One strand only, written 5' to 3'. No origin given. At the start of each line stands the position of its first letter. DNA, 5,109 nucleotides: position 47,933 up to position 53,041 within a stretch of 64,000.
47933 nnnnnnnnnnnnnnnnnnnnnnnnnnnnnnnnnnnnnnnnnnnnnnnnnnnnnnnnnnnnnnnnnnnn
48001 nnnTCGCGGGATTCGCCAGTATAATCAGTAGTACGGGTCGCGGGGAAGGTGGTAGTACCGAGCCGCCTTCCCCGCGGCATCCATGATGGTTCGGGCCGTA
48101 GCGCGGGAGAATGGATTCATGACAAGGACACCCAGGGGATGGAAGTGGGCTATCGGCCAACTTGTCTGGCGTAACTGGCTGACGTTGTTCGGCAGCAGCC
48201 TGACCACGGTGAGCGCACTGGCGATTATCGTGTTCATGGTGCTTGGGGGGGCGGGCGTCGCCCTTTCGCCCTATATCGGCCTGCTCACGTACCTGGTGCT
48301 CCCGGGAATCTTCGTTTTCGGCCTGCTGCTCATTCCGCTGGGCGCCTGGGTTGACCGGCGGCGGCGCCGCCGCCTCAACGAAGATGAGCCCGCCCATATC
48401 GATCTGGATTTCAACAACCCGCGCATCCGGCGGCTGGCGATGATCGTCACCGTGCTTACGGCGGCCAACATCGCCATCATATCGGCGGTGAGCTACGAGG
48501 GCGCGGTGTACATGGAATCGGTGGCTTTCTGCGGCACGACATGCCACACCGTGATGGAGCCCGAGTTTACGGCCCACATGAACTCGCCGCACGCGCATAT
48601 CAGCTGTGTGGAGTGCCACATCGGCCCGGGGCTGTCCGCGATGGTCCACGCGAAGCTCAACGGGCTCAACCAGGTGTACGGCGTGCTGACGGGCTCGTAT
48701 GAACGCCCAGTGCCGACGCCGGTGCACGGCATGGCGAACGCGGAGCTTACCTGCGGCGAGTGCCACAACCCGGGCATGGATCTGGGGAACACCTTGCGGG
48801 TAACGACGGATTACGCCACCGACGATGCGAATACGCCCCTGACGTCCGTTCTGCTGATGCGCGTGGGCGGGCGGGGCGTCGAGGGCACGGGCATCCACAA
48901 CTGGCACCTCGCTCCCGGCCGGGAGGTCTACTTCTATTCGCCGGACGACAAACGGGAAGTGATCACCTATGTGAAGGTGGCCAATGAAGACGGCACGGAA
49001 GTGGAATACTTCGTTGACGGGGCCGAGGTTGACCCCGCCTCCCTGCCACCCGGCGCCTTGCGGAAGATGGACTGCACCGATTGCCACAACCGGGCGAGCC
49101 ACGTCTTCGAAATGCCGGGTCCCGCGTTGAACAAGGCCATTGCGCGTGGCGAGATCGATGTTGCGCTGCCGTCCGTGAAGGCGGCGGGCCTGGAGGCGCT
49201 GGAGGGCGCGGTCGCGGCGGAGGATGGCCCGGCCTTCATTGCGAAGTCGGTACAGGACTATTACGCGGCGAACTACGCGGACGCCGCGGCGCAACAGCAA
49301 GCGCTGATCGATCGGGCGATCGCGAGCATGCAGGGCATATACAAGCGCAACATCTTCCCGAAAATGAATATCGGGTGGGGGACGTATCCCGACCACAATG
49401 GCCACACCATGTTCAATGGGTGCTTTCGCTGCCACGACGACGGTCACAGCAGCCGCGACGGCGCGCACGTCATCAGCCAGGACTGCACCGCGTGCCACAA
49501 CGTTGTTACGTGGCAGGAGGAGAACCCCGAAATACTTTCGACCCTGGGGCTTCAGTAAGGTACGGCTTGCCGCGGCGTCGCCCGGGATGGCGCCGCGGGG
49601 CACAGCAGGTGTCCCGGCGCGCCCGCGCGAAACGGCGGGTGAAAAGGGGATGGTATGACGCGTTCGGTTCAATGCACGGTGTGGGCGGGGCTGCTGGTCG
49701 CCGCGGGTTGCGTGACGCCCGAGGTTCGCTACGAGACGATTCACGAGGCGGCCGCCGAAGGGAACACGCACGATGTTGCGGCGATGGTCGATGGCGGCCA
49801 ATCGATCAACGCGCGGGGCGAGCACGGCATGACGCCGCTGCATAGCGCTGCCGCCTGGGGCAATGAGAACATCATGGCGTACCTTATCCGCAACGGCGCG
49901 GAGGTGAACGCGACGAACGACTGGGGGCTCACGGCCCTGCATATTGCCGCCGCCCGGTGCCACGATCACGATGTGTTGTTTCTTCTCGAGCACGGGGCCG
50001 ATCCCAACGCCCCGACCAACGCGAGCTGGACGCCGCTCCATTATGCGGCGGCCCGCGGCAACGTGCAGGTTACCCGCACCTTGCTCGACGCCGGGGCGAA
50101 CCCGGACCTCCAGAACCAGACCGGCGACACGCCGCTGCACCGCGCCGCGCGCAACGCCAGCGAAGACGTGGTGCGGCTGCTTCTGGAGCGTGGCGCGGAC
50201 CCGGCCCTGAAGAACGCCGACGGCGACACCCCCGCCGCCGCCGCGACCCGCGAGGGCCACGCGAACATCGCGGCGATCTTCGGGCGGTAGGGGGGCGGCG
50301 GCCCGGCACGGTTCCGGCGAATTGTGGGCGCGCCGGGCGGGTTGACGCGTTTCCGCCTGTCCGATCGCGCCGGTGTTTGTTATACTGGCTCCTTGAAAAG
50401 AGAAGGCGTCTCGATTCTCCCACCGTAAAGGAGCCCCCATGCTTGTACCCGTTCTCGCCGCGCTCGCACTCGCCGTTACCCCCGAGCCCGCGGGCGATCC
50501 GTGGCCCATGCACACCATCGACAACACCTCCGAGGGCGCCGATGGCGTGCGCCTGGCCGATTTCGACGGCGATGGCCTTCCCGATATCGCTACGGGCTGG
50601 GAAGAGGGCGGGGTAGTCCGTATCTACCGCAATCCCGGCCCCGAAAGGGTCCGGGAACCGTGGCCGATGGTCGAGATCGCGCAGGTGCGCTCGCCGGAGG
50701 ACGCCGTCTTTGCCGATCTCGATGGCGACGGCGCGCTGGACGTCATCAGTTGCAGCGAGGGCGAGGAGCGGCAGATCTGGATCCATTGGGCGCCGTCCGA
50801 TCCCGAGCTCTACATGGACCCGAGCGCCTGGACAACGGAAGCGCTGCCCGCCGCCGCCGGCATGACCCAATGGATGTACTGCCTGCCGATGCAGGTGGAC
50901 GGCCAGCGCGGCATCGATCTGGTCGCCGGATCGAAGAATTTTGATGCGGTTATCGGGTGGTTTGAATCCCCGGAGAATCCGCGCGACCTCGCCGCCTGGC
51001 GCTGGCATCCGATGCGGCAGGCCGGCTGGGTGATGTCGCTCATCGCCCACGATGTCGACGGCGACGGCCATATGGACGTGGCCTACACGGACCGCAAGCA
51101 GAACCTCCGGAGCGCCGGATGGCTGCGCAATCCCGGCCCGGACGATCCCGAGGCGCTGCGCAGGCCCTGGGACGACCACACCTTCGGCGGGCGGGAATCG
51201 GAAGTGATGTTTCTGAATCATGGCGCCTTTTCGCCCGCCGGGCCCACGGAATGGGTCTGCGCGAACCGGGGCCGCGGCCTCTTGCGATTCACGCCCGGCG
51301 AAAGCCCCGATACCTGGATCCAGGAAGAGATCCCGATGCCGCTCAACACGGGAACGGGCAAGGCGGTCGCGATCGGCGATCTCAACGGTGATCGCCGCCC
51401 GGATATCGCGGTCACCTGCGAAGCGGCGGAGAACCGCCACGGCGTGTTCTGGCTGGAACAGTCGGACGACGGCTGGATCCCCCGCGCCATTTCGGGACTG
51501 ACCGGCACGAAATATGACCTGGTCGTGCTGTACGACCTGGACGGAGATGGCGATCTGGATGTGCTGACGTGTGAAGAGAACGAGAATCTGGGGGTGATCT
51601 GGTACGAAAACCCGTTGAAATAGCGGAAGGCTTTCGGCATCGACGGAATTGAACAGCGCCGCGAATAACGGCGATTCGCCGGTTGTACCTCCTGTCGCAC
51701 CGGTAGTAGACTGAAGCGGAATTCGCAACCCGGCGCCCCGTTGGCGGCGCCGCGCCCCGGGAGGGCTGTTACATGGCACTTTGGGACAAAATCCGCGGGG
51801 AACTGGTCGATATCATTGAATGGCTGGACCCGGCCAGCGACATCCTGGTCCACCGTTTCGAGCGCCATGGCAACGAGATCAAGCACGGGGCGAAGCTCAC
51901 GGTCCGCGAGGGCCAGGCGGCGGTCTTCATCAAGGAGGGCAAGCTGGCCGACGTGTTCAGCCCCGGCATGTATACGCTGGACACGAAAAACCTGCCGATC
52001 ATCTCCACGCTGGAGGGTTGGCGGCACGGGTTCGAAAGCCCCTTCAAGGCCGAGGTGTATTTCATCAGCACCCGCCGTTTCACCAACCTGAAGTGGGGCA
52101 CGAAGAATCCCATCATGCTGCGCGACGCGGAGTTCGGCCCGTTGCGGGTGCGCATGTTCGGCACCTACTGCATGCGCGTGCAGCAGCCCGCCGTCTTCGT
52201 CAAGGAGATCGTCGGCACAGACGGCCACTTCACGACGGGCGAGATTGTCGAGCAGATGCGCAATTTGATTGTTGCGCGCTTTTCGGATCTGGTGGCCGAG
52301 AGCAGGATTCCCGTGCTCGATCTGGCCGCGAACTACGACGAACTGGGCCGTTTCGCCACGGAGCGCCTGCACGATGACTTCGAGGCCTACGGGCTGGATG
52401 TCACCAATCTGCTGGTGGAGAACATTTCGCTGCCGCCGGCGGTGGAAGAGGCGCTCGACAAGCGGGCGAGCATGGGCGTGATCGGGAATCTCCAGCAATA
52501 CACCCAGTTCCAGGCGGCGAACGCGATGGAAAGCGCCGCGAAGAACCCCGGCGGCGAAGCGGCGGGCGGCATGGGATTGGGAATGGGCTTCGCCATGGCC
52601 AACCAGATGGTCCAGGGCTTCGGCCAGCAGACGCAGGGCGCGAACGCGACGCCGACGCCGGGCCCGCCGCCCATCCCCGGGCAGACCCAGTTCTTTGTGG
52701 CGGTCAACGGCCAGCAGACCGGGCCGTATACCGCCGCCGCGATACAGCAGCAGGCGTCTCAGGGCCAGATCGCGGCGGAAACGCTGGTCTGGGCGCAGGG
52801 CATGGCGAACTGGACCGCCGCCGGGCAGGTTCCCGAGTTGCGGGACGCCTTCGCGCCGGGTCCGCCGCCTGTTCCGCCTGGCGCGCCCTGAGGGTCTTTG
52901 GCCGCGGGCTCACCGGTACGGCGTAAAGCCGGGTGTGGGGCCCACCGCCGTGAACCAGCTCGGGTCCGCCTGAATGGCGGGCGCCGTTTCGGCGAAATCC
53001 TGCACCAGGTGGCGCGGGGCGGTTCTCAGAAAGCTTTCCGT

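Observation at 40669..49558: Bidirectional multiheme-cytochrome / beta-barrel cluster with the architecture of a porin-cytochrome electron conduit (about 42 heme sites)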

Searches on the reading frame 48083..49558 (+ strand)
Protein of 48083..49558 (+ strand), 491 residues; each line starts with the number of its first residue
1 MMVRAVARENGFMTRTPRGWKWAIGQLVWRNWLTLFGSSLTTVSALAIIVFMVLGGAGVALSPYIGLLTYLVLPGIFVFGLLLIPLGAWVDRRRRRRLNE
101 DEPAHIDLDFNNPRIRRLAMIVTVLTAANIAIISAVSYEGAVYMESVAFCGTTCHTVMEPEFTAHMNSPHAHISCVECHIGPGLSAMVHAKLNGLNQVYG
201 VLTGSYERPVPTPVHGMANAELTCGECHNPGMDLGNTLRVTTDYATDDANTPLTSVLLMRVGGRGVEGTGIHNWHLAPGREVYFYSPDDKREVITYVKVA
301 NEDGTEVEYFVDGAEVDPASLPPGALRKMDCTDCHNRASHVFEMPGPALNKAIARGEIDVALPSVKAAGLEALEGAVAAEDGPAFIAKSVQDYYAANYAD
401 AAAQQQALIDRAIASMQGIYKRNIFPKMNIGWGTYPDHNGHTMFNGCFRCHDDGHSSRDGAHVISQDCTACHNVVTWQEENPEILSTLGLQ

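Call 4: search_protein_families(library=pfam, proteins=[window:48083-49558:+], max_evalue=0.1)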
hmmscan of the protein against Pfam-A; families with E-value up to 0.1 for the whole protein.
window:48083-49558:+ (491 aa): 5 families
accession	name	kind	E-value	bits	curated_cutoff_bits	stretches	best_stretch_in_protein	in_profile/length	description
PF14522.11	Cytochrome_C7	-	1.7e-08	34.6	24.8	1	438-473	5-67/67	Cytochrome c7 and related cytochrome c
PF03264.19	Cytochrom_NNT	-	8.4e-05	22.8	24.1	1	119-208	7-101/174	NapC/NirT cytochrome c family, N-terminal region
PF14537.11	Cytochrom_c3_2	-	0.00033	21.5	25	1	445-476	6-37/79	Cytochrome c3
PF02167.20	Cytochrom_C1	-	0.0033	17.6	22.8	0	174-210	92-128/219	Cytochrome C1 family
PF12442.13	DUF3681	-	0.015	16.2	24.3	1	41-97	15-72/96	Protein of unknown function (DUF3681)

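Call 5: search_protein_families(library=ncbifam, proteins=[window:48083-49558:+], max_evalue=0.1)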
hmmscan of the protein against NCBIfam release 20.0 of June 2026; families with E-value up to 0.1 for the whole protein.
window:48083-49558:+ (491 aa): 8 families
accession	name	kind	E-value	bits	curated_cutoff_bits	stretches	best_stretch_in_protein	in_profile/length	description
TIGR03153.1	cytochr_NrfH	equivalog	5.2e-12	46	134.2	1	123-230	3-111/138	cytochrome c nitrite reductase small subunit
TIGR03508.1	decahem_SO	subfamily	8.1e-05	22.2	192.2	1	150-231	73-153/258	DmsE family decaheme c-type cytochrome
NF047727.1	4hemeCytCCctA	equivalog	0.00034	20.7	180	1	441-476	34-68/109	tetraheme c-type cytochrome CctA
NF011606.0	PRK15032.1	equivalog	0.00044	19.5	455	1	119-201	16-103/390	pentaheme c-type cytochrome TorC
TIGR02162.1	torC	equivalog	0.00062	19.1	478.2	1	117-209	13-111/387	pentaheme c-type cytochrome TorC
NF041762.1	diheme_GEGP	equivalog_domain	0.0018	17.5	300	1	434-486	17-70/359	GEGP motif-containing diheme protein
NF041028.1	decahem_GSU2203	exception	0.0069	15.6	325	1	145-243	99-196/317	GSU2203 family decaheme c-type cytochrome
TIGR03152.1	cyto_c552_HCOOH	exception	0.027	13.2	692.5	1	327-368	119-158/441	ammonia-forming nitrite reductase cytochrome c552 subunit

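Call 26: search_solved_structures(query=window:48083-49558:+, max_evalue=1)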
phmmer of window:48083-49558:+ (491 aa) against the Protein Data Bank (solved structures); distinct sequences matched with E-value up to 1: 5.
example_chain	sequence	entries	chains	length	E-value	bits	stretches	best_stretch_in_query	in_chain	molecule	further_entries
2j7a_C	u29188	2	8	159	4.8e-05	25.5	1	121-228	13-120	CYTOCHROME C QUINOL DEHYDROGENASE NRFH | NAPC/NIRT CYTOCHROME C FAMILY PROTEIN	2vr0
2k3v_A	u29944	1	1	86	0.0018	20.3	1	441-481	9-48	Tetraheme cytochrome c-type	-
6hr0_A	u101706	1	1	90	0.073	15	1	441-475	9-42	Cytochrome C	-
1m1p_A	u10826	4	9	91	0.13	14.2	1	441-476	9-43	Small tetraheme cytochrome c | Periplasmic tetraheme cytochrome c CctA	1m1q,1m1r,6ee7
2m67_A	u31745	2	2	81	0.69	11.8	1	34-83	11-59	MerF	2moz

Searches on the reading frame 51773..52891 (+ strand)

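Call 74: search_protein_families(library=pfam, proteins=[window:51773-52891:+], max_evalue=0.001)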
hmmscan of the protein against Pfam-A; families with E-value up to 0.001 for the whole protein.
window:51773-52891:+ (372 aa): 3 families
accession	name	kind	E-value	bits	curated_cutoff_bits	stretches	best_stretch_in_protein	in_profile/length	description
PF13421.11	Band_7_1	-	6.9e-99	330.1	24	1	26-236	1-211/211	SPFH domain-Band 7 family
PF14237.11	GYF_2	-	1.4e-20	73.2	25.8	1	308-356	2-50/50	GYF domain 2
PF01145.31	Band_7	-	8e-17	62.3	23.6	1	43-238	2-165/176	SPFH domain / Band 7 family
